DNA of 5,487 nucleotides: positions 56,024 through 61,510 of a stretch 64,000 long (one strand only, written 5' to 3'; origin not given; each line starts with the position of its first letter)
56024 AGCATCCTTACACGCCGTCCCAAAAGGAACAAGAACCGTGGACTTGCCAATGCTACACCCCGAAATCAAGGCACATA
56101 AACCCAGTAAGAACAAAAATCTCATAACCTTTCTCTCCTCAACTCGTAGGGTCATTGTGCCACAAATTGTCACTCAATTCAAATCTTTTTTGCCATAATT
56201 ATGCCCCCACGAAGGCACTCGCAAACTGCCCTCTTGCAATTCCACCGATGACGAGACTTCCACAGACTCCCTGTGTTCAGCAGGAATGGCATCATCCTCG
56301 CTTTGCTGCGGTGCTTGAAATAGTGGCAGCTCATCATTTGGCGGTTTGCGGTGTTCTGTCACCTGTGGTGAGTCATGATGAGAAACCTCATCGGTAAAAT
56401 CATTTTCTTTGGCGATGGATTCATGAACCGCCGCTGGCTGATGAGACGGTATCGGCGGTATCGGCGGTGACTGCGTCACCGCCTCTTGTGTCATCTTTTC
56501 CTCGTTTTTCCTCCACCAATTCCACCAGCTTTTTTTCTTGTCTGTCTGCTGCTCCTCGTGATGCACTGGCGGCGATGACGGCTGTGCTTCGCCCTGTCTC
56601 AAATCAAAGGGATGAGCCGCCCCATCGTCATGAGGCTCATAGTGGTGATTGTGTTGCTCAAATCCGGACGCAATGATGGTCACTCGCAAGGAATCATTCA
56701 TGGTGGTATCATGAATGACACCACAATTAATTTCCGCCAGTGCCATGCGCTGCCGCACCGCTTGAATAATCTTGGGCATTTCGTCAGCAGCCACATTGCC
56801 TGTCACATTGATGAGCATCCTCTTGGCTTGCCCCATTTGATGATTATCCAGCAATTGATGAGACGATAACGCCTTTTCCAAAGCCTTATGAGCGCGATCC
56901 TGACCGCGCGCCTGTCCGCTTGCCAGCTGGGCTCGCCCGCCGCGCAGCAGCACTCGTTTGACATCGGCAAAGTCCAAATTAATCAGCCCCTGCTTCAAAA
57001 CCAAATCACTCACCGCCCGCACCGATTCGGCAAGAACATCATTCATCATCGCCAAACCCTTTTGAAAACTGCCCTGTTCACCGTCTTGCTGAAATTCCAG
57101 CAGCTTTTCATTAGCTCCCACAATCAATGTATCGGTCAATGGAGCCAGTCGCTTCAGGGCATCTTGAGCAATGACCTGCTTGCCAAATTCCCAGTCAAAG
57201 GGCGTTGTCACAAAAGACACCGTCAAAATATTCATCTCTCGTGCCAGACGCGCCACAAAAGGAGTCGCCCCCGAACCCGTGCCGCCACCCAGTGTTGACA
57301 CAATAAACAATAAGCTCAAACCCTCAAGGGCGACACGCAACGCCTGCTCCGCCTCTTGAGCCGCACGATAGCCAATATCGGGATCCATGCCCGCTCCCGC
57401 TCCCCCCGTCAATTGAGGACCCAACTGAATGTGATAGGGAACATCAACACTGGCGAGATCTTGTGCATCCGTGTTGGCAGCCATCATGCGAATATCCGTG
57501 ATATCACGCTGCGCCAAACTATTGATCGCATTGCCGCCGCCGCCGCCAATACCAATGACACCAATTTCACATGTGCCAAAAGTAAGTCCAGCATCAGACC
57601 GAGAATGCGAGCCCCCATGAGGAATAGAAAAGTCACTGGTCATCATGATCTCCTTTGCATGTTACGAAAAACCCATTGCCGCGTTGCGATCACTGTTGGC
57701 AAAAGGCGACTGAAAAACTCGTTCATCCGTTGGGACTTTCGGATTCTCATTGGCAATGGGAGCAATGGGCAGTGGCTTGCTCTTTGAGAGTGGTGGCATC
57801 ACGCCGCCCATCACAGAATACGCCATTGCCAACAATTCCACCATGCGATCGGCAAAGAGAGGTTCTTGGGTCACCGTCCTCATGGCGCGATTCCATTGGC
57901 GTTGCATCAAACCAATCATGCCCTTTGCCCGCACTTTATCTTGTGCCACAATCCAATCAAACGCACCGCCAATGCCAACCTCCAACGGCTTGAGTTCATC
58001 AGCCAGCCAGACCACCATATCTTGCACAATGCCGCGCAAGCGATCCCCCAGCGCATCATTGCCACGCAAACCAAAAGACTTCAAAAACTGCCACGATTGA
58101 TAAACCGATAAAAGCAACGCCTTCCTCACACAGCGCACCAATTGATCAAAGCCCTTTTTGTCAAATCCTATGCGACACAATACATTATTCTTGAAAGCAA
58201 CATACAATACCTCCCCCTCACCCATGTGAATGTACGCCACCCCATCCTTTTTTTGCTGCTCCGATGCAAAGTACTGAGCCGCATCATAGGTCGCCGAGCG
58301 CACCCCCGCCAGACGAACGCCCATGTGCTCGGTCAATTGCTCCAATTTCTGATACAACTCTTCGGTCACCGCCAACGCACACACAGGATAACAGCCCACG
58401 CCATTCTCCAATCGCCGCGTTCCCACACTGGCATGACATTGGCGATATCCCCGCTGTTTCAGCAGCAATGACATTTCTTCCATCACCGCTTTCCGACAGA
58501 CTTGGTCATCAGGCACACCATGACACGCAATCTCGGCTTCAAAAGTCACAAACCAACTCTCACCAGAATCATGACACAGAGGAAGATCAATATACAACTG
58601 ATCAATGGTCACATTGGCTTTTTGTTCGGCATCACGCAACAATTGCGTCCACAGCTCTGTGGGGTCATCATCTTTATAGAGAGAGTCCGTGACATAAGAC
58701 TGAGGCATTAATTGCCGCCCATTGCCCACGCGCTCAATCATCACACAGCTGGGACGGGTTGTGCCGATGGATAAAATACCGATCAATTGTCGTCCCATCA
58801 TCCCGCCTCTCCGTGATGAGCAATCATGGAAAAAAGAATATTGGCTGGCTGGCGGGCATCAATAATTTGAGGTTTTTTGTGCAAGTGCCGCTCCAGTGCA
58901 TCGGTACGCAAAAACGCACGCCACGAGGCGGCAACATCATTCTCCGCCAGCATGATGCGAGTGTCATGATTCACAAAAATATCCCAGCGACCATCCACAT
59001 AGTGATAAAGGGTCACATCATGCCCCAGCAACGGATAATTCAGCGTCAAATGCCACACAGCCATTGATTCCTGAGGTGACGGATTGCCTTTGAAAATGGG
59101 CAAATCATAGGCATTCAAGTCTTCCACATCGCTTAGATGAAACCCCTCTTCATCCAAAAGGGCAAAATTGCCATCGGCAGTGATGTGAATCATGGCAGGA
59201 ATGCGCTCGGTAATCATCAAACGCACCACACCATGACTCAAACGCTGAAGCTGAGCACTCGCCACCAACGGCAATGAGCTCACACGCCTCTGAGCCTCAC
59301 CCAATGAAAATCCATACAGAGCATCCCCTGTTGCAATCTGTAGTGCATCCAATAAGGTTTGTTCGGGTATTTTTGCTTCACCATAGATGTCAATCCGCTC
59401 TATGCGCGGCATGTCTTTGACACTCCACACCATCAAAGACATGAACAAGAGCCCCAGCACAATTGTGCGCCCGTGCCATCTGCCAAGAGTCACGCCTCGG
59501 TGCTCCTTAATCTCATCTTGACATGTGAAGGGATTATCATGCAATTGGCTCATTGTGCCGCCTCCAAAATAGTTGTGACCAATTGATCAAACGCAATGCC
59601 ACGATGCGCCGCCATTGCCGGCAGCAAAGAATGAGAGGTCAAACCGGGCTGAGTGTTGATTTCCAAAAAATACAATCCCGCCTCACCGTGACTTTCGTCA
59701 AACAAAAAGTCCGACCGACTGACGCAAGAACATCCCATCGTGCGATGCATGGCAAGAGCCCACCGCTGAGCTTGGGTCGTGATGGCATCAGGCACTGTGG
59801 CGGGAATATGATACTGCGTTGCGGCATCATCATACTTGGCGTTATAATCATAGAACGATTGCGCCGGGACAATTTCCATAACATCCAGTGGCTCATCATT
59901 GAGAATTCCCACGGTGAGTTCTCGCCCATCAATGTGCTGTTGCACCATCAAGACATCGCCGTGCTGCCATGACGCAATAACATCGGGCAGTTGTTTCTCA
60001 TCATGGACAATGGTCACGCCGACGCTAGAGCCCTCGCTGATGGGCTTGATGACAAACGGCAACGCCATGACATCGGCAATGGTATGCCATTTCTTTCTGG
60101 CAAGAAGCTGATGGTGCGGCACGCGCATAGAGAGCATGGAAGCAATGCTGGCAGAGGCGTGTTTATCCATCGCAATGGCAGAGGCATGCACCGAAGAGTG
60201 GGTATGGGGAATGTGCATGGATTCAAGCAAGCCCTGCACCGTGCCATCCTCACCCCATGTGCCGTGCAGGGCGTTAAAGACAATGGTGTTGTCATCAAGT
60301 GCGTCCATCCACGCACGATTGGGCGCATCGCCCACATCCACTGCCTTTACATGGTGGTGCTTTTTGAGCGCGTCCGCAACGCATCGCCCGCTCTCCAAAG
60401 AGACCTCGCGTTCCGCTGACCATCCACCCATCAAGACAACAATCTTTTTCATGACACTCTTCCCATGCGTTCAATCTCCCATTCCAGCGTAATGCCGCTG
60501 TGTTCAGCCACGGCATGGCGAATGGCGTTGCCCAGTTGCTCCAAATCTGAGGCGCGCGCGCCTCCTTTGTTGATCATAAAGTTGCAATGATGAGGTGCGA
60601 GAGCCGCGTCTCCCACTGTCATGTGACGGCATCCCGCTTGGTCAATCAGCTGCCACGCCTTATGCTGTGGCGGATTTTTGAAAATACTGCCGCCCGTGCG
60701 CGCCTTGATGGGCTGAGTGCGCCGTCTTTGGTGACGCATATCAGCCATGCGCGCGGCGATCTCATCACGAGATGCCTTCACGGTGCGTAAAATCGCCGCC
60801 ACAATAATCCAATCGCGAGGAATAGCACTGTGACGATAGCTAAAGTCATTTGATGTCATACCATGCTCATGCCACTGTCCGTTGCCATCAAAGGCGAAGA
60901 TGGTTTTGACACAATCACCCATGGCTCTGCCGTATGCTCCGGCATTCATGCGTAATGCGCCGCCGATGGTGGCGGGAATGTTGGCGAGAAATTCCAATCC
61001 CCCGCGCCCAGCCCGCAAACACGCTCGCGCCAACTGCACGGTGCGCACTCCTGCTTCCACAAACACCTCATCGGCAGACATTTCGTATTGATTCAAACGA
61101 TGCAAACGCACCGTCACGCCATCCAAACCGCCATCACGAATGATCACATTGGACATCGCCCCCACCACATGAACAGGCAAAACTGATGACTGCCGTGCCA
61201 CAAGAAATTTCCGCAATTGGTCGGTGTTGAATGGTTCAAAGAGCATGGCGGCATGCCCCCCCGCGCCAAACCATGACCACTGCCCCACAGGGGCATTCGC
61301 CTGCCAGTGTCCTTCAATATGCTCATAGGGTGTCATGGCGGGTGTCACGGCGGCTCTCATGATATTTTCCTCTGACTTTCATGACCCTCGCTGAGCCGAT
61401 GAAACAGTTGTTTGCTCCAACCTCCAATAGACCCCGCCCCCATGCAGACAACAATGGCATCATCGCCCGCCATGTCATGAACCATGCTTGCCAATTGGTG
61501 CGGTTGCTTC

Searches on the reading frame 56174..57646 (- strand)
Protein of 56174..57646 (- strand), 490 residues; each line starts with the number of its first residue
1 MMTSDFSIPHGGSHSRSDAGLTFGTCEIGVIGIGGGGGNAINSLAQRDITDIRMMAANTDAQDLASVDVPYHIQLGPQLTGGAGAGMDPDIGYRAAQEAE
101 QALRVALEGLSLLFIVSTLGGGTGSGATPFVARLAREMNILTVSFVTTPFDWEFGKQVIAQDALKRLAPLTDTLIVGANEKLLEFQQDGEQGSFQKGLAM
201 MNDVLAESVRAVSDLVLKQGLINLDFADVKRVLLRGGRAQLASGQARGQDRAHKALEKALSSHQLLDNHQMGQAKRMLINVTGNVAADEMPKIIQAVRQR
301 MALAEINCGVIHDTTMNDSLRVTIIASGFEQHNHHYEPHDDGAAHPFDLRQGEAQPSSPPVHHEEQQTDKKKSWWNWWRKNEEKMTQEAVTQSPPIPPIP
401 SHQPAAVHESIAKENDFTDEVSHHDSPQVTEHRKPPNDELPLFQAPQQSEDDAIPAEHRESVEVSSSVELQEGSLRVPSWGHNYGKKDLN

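Call 6: search_protein_families(library=ncbifam, proteins=[window:56174-57646:-], max_evalue=0.001)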
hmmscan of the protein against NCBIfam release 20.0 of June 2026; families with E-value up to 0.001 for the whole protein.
window:56174-57646:- (490 aa): 1 family
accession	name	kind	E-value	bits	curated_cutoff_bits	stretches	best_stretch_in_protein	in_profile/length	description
TIGR00065.1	ftsZ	equivalog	2.3e-78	264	295.2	1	25-335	17-330/353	cell division protein FtsZ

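Call 7: search_protein_families(library=pfam, proteins=[window:56174-57646:-], max_evalue=0.001)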
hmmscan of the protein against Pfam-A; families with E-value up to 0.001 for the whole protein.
window:56174-57646:- (490 aa): 2 families
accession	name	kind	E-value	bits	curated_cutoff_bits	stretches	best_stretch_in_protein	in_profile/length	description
PF00091.31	Tubulin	-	4.3e-34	118.9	33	1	27-185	1-188/190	Tubulin/FtsZ family, GTPase domain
PF12327.13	FtsZ_C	-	1.3e-13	51.5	27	1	237-330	1-95/95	FtsZ family, C-terminal domain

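Call 8: find_encoding_contigs(protein=window:56174-57646:-, flank=10000, max_places=10)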
Protein window:56174-57646:- (490 aa): no gene with exactly this product is on record in the collection.

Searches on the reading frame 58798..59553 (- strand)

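Call 6: search_protein_families(library=ncbifam, proteins=[window:58798-59553:-], max_evalue=0.001)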
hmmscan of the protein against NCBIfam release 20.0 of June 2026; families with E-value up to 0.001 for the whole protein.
window:58798-59553:- (251 aa): 0 families

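Call 7: search_protein_families(library=pfam, proteins=[window:58798-59553:-], max_evalue=0.001)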
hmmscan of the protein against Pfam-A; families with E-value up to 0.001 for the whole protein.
window:58798-59553:- (251 aa): 2 families
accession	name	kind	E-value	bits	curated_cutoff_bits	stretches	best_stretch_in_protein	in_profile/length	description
PF08478.15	POTRA_1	-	5.8e-08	33.4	23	1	50-117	2-69/69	POTRA domain, FtsQ-type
PF03799.20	FtsQ_DivIB_C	-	3.3e-06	28.4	21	1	127-234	6-114/114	Cell division protein FtsQ/DivIB, C-terminal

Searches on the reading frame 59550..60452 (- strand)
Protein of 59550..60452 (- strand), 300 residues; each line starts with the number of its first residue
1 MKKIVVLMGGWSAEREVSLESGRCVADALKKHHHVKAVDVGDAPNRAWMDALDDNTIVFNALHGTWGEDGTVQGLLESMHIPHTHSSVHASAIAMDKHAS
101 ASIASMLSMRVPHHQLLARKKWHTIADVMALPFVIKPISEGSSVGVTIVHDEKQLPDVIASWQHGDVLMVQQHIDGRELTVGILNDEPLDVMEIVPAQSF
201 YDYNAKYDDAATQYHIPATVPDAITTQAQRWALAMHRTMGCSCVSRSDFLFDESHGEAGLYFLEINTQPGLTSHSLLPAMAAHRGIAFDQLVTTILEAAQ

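Call 6: search_protein_families(library=ncbifam, proteins=[window:59550-60452:-], max_evalue=0.001)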
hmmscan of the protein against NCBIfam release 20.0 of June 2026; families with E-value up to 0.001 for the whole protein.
window:59550-60452:- (300 aa): 36 families (the best 25 are shown)
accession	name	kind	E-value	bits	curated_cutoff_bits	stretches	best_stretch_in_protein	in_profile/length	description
NF002378.0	PRK01372.1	subfamily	4.7e-104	347.4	243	1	2-299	7-301/305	D-alanine--D-alanine ligase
TIGR01205.1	D_ala_D_alaTIGR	subfamily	9.7e-82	274.5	245.65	1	3-299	1-317/318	D-alanine--D-alanine ligase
NF002528.0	PRK01966.1-4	subfamily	1.5e-64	218.1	262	2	50-299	95-358/366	D-alanine--D-alanine ligase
NF011169.0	PRK14571.1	equivalog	2.2e-64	217.7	404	1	3-299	2-295/300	D-alanyl-alanine synthetase A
NF002527.0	PRK01966.1-3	equivalog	3.1e-56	191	310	2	57-299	79-328/332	D-alanine--D-alanine ligase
NF000091.3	D_ala_D_ser_VanG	exception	7.1e-56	189.5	495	1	57-298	96-342/344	D-alanine--D-serine ligase VanG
NF011167.0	PRK14569.1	equivalog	7.8e-53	179.8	410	1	2-300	4-296/296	D-alanyl-alanine synthetase A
NF002526.0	PRK01966.1-2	equivalog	4e-52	177.3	449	1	53-299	92-347/362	D-alanine--D-alanine ligase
NF000207.3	D_ala_D_ser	equivalog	7.9e-50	169.9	520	1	56-299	91-339/342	D-alanine--D-serine ligase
NF011170.0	PRK14572.1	equivalog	1.9e-49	168.6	489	1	54-298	88-344/351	D-alanyl-alanine synthetase A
NF002525.0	PRK01966.1-1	equivalog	2.7e-47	161.5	457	1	50-299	94-350/364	D-alanine--D-alanine ligase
NF002529.0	PRK01966.1-5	equivalog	1.5e-45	155.7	472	1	50-299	81-336/348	D-alanine--D-alanine ligase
NF000093.1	D_ala_D_ser_VanN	exception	9.2e-45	153.2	700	2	57-298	93-339/343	D-alanine--D-serine ligase VanN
NF012214.1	D_ala_D_ser_VanC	exception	5.8e-44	150.7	650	1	57-298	97-344/350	D-alanine--D-serine ligase VanC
NF012213.0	VanC1_ser_lig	exception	1.4e-41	142.6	775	1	57-297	90-336/343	D-alanine--D-serine ligase VanC1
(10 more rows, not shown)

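Call 7: search_protein_families(library=pfam, proteins=[window:59550-60452:-], max_evalue=0.001)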
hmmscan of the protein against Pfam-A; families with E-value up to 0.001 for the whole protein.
window:59550-60452:- (300 aa): 5 families
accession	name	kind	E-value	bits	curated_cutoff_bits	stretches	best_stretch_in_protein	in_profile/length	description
PF07478.18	Dala_Dala_lig_C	-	6.9e-45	153.5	24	1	111-297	17-204/204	D-ala D-ala ligase C-terminus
PF01820.27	Dala_Dala_lig_N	-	3e-19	70.1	34.6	2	54-84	89-119/121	D-ala D-ala ligase N-terminus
PF02655.19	ATP-grasp_3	-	1.5e-05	25.6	23.2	1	96-267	3-155/160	ATP-grasp domain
PF13535.11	ATP-grasp_4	-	9.4e-05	22.5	27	1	130-164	2-36/160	ATP-grasp domain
PF08443.16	RimK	-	0.00062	19.9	21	0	106-274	13-172/188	RimK-like ATP-grasp domain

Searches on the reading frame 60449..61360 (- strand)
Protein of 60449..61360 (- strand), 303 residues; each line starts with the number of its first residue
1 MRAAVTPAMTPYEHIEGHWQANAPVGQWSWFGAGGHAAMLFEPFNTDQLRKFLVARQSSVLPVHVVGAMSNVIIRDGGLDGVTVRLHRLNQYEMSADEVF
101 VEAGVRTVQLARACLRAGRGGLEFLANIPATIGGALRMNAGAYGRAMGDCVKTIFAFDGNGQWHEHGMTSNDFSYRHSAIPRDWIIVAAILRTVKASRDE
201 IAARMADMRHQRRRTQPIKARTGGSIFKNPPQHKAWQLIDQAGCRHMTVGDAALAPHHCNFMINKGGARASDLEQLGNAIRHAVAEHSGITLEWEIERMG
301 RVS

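Call 6: search_protein_families(library=ncbifam, proteins=[window:60449-61360:-], max_evalue=0.001)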
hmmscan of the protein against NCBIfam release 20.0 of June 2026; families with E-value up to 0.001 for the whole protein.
window:60449-61360:- (303 aa): 7 families
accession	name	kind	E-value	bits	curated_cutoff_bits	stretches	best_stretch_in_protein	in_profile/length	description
NF010480.0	PRK13905.1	equivalog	7.9e-98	327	259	1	12-301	9-300/303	UDP-N-acetylmuramate dehydrogenase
TIGR00179.1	murB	equivalog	2.3e-49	168.2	144.5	1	28-298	4-288/290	UDP-N-acetylmuramate dehydrogenase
NF011245.0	PRK14651.1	equivalog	9e-46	156.2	224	1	24-296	8-266/273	UDP-N-acetylmuramate dehydrogenase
NF010479.0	PRK13904.1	equivalog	8e-30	104.2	273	1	90-296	61-255/258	UDP-N-acetylmuramate dehydrogenase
NF011242.0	PRK14648.1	equivalog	2.1e-27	96.2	426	2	21-153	14-151/354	UDP-N-acetylmuramate dehydrogenase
NF000755.0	PRK00046.1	equivalog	2.6e-27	95.4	277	2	20-200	5-193/343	UDP-N-acetylmuramate dehydrogenase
NF010478.0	PRK13903.1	equivalog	3.1e-27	95.4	231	2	20-188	16-187/362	UDP-N-acetylmuramate dehydrogenase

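Call 7: search_protein_families(library=pfam, proteins=[window:60449-61360:-], max_evalue=0.001)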
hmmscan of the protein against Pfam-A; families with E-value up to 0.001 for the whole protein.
window:60449-61360:- (303 aa): 2 families
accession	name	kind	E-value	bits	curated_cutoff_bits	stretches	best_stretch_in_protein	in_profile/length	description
PF02873.21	MurB_C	-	2.6e-31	108.2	27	1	200-298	1-98/99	UDP-N-acetylenolpyruvoylglucosamine reductase, C-terminal domain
PF01565.28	FAD_binding_4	-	5.1e-17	62.3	26.4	1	38-165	2-137/139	FAD binding domain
